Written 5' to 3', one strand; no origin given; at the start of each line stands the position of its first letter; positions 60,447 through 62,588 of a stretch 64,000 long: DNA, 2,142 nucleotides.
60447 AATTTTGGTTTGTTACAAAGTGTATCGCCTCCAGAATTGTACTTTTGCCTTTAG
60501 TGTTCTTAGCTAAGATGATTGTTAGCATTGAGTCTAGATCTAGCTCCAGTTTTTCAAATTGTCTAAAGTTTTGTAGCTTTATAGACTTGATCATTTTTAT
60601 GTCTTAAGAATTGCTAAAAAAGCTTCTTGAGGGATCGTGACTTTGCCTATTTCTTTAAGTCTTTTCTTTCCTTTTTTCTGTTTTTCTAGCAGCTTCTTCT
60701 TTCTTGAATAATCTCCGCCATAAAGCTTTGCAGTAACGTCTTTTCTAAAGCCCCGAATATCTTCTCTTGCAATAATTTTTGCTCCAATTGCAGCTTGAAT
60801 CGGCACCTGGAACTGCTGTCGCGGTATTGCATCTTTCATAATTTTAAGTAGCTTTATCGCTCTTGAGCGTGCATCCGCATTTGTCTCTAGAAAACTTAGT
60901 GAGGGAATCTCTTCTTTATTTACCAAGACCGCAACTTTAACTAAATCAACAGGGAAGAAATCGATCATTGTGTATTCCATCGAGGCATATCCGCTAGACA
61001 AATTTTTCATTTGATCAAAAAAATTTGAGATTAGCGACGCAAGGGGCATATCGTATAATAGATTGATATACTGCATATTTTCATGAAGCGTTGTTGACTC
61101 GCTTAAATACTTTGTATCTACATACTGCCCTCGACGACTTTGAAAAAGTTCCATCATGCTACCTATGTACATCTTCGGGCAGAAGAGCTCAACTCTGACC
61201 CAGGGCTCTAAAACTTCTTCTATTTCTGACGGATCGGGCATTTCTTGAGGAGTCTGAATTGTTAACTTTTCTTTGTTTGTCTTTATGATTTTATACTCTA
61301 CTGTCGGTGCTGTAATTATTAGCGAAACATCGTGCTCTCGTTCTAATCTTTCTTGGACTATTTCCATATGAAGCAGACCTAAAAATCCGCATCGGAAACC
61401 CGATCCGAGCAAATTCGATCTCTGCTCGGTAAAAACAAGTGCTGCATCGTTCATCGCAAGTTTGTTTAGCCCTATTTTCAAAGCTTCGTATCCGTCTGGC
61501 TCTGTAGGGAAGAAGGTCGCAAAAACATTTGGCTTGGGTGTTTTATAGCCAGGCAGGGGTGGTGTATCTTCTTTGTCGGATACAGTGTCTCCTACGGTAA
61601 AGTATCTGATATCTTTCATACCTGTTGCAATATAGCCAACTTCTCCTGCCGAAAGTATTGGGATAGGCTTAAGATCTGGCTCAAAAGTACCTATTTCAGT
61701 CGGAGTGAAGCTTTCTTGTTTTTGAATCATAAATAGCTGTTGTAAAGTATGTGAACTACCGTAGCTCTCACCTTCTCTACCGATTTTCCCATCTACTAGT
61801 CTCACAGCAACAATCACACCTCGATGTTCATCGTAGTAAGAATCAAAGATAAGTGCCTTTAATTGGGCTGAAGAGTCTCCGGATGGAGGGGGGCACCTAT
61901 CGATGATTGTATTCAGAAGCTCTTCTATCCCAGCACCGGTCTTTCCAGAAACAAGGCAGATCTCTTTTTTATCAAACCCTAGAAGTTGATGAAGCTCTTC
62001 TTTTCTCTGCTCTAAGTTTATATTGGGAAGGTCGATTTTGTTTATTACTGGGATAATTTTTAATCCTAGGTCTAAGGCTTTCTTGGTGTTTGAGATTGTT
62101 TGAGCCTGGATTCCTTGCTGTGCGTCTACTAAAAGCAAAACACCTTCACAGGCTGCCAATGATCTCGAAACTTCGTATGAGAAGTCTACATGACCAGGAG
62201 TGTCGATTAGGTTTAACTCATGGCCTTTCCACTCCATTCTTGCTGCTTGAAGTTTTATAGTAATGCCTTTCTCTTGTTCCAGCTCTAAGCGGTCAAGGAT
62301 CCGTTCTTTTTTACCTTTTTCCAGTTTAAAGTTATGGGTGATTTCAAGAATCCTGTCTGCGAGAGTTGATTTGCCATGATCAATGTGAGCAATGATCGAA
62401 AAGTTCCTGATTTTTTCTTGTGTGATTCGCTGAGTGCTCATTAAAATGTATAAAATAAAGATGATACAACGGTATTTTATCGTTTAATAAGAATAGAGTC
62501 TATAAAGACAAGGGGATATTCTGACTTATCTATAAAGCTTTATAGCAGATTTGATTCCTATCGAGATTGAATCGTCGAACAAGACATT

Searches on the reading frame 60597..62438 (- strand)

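Call 42: search_protein_families(library=pfam, proteins=[window:60597-62438:-], max_evalue=0.0001)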
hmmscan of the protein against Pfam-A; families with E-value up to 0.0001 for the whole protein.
window:60597-62438:- (613 aa): 5 families
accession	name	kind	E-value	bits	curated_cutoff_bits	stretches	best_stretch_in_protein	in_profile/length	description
PF00009.33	GTP_EFTU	-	3.3e-56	190.3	26.5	1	8-183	1-187/188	Elongation factor Tu GTP binding domain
PF06421.17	LepA_C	-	7.7e-42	142.2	29.7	1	506-612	1-107/107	GTP-binding protein LepA C-terminus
PF00679.30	EFG_C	-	4e-15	56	27.9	1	409-501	2-85/89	Elongation factor G C-terminus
PF01926.29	MMR_HSR1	-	3.3e-07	30.9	21.9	1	21-134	10-113/113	50S ribosome-binding GTPase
PF16658.11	RF3_C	-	2.9e-05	24.4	40.1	1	302-387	8-91/132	Class II release factor RF3, C-terminal domain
